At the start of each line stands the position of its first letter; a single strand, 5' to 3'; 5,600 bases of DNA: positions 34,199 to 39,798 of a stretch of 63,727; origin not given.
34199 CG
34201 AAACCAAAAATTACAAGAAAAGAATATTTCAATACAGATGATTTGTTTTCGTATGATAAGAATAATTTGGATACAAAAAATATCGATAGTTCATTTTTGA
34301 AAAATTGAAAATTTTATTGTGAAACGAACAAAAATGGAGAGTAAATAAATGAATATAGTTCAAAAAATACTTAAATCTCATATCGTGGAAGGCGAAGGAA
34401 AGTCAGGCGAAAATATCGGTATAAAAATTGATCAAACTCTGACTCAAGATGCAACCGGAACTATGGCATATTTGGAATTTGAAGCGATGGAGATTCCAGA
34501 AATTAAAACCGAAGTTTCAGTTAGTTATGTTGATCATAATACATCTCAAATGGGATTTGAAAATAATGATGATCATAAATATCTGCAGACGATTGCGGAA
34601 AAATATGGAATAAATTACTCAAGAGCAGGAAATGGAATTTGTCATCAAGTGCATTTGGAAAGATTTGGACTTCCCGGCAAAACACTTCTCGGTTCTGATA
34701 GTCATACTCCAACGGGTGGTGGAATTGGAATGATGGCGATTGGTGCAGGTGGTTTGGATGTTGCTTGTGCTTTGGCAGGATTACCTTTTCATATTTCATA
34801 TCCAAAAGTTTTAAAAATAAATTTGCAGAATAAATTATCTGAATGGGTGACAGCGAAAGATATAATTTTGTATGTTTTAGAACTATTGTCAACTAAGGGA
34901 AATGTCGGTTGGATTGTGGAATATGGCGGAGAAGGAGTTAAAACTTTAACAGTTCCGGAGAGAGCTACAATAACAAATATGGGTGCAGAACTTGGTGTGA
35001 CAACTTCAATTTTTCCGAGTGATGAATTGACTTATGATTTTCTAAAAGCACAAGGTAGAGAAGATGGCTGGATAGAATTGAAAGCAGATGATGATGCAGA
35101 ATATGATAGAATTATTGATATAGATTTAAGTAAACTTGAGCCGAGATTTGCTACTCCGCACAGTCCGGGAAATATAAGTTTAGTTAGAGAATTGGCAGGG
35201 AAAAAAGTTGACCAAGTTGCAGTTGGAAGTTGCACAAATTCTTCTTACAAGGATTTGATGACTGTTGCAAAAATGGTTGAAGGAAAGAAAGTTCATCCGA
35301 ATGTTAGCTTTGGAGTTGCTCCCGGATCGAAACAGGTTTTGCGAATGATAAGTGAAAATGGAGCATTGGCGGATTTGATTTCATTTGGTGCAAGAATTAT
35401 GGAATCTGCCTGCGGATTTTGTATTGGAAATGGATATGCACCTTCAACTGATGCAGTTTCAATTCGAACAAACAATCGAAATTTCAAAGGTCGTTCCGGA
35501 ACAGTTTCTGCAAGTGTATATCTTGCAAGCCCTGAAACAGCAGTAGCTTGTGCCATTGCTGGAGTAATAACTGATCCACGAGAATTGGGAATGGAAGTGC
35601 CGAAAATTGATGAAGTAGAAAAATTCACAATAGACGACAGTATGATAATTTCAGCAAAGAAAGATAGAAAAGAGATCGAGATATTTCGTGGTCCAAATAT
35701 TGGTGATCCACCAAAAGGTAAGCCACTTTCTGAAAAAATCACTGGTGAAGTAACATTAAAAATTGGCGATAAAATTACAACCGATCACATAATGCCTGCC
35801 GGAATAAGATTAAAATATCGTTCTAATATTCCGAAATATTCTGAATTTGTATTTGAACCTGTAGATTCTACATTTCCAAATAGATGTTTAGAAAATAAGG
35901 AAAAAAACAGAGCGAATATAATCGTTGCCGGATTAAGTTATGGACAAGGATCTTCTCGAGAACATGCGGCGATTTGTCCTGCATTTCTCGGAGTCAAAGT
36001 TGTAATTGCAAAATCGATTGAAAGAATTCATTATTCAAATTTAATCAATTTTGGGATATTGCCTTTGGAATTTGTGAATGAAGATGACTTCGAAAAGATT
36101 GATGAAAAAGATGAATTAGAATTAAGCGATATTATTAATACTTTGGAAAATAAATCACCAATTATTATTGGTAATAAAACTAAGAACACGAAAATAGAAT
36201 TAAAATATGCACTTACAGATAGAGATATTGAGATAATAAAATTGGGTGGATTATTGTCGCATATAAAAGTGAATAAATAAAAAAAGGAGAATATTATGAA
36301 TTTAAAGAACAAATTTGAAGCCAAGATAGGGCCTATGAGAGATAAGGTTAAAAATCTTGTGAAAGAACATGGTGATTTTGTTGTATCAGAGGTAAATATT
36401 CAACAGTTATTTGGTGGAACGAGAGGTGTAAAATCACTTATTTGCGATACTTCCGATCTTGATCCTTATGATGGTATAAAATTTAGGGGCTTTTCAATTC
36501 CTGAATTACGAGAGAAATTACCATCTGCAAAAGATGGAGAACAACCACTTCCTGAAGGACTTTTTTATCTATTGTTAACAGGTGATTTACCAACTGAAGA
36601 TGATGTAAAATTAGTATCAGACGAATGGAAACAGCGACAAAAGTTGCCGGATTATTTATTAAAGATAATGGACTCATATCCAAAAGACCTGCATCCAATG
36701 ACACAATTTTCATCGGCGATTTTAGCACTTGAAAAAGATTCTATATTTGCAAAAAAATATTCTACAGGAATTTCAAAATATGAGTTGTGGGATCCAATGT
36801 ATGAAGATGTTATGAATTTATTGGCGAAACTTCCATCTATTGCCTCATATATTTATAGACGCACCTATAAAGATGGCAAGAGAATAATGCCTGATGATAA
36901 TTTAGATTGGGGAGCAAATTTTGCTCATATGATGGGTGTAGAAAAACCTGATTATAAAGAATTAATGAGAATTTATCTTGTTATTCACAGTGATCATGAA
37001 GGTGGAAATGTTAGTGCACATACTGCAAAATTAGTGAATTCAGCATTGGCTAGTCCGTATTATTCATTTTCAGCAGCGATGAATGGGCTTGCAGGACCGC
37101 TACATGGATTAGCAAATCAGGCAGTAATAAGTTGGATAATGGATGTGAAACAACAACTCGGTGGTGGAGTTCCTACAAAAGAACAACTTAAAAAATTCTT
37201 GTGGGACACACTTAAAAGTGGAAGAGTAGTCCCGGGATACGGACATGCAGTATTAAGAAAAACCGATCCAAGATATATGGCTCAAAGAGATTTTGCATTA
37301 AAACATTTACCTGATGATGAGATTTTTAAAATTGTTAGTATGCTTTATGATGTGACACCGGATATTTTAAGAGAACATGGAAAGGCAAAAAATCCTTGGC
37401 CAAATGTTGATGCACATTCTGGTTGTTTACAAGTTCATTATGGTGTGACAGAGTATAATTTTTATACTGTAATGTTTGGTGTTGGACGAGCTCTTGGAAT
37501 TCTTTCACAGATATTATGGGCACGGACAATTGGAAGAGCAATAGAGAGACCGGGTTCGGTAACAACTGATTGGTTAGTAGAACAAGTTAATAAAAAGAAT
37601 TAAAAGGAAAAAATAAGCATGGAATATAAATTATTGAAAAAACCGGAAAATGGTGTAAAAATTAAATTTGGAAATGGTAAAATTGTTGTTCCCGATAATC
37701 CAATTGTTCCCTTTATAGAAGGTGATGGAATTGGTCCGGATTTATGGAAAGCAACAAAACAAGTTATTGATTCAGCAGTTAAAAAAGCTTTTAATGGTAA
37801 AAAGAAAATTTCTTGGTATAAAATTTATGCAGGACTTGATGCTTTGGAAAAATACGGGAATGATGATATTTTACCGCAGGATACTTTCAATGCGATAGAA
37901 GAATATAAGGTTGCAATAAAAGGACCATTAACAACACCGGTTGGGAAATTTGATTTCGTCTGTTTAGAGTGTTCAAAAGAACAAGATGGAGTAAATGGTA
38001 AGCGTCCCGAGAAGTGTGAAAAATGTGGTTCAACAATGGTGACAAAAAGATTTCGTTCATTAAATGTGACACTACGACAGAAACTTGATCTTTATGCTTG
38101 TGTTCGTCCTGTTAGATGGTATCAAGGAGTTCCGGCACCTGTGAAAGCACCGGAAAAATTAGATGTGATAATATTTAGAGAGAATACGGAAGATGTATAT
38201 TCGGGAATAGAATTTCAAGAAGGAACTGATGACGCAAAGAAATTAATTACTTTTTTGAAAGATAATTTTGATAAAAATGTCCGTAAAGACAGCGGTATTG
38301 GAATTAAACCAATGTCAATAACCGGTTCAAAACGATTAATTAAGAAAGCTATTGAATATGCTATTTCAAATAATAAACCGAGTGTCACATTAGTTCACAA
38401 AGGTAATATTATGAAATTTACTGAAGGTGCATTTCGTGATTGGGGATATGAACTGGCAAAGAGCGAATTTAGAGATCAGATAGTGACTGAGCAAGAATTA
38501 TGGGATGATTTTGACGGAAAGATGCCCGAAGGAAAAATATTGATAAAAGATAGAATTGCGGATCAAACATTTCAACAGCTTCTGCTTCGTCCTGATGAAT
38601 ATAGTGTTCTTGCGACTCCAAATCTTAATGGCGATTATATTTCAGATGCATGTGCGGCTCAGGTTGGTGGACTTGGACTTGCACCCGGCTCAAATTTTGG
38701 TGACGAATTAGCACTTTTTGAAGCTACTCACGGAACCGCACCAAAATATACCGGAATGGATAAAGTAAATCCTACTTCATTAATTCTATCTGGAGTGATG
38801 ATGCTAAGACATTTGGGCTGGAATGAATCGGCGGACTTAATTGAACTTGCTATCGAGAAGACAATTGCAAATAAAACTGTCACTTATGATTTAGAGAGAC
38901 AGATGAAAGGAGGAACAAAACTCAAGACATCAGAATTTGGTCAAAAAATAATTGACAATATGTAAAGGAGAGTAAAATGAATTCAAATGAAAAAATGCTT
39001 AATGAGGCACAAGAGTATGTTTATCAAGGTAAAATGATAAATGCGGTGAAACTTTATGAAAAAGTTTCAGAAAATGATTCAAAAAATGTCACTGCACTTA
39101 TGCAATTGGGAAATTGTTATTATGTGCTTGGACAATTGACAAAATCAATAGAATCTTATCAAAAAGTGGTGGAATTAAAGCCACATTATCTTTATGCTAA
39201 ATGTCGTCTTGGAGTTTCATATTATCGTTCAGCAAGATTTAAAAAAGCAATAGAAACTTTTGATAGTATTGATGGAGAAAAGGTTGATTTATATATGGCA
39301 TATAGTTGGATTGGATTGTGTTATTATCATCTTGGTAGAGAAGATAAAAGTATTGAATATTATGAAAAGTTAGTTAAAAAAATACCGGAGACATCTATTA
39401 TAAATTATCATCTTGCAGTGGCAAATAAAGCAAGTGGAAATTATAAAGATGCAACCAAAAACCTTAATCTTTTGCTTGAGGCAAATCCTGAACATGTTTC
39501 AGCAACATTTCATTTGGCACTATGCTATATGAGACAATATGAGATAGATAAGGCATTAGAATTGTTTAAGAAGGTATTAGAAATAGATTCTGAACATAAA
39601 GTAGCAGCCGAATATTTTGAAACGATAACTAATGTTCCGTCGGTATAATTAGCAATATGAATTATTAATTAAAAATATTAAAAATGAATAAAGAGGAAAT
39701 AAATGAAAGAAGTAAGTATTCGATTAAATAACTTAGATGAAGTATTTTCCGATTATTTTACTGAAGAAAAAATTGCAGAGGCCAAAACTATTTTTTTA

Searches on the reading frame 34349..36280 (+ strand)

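Call 6: search_protein_families(library=pfam, proteins=[window:34349-36280:+], max_evalue=0.00001)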
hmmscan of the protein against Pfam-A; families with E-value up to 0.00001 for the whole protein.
window:34349-36280:+ (643 aa): 2 families
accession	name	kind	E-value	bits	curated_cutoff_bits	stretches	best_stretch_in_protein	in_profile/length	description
PF00330.25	Aconitase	-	1e-109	368.1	28.7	1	5-405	1-463/463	Aconitase family (aconitate hydratase)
PF00694.25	Aconitase_C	-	2.2e-21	77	22.8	1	515-577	68-130/131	Aconitase C-terminal domain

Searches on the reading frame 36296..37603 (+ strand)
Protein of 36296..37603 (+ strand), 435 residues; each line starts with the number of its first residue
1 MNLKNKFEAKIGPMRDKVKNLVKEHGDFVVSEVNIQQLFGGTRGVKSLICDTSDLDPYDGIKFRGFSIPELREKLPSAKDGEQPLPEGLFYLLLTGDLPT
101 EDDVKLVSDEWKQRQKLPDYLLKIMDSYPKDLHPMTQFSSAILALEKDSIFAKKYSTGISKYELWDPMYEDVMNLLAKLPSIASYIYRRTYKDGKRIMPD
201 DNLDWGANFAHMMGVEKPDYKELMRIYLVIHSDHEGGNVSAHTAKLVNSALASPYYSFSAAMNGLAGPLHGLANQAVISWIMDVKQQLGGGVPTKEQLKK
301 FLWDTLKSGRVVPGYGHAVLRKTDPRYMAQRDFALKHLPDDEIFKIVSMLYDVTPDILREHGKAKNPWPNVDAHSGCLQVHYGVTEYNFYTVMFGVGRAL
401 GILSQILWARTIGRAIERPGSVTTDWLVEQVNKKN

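Call 54: search_protein_families(library=pfam, proteins=[window:36296-37603:+], max_evalue=1e-8)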
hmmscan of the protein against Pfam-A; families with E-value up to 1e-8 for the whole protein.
window:36296-37603:+ (435 aa): 1 family
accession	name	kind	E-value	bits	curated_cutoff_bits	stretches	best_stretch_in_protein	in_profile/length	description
PF00285.26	Citrate_synt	-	6.3e-94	315.4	27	1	41-419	1-356/357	Citrate synthase, C-terminal domain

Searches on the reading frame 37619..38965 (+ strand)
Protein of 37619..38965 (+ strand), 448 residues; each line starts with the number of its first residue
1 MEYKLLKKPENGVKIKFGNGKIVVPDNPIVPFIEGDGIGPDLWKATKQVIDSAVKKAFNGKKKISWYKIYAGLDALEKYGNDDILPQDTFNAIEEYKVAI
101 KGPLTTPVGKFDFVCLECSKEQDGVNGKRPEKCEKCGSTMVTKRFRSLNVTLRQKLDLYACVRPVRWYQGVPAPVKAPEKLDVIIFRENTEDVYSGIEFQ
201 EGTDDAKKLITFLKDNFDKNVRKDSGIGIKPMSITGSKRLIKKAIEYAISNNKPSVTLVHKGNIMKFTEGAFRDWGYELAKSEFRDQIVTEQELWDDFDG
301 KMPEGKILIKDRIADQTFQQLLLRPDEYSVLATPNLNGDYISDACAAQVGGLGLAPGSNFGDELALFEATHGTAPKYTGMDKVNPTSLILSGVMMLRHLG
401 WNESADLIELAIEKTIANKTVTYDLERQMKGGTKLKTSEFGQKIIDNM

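Call 54: search_protein_families(library=pfam, proteins=[window:37619-38965:+], max_evalue=1e-8)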
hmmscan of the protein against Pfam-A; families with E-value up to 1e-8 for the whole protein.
window:37619-38965:+ (448 aa): 1 family
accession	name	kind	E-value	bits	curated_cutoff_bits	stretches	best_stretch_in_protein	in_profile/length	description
PF00180.25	Iso_dh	-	1.3e-88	298.1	27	2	141-444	77-348/348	Isocitrate/isopropylmalate dehydrogenase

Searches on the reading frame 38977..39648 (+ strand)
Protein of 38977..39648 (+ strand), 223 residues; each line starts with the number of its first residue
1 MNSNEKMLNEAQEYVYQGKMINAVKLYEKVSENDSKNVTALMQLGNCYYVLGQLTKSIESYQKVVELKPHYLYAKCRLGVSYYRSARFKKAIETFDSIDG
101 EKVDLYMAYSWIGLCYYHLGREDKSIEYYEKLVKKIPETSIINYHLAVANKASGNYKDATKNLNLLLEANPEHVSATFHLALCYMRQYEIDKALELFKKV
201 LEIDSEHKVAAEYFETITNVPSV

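Call 54: search_protein_families(library=pfam, proteins=[window:38977-39648:+], max_evalue=1e-8)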
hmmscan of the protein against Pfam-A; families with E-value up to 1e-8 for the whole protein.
window:38977-39648:+ (223 aa): 13 families
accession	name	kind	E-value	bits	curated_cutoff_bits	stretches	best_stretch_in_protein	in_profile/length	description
PF07719.23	TPR_2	-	8.1e-31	104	27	0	40-70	3-33/34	Tetratricopeptide repeat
PF00515.34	TPR_1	-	7.5e-29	98.8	27.8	0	40-71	3-34/34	Tetratricopeptide repeat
PF13432.12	TPR_16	-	1.6e-23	83.2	32.7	0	152-205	9-62/65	Tetratricopeptide repeat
PF13181.12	TPR_8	-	8.2e-23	79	25.7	0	39-70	2-33/34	Tetratricopeptide repeat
PF13174.12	TPR_6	-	1.5e-22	79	26.3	0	108-138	2-32/33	Tetratricopeptide repeat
PF14559.12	TPR_19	-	4.5e-20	72.2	25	0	152-206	3-57/68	Tetratricopeptide repeat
PF13414.12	TPR_11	-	3.9e-18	65.3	26.8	0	45-84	1-40/42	TPR repeat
PF13424.12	TPR_12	-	8.2e-18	64.8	30.1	0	39-95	4-68/77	Tetratricopeptide repeat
PF12895.13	ANAPC3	-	4.6e-17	62.5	27.2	0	154-210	3-58/82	Anaphase-promoting complex, cyclosome, subunit 3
PF13428.12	TPR_14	-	1.3e-13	50.6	23.5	0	144-181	5-42/44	Tetratricopeptide repeat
PF24575.1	TPR_Slam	-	2e-12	47.9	35.2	0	127-195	36-102/104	Surface lipoprotein assembly modifier, N-terminal TPR repeats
PF13431.12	TPR_17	-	1.2e-10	41.3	24.4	0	26-58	1-33/34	Tetratricopeptide repeat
PF13176.12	TPR_7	-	2.6e-10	40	27.9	0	178-204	3-29/36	Tetratricopeptide repeat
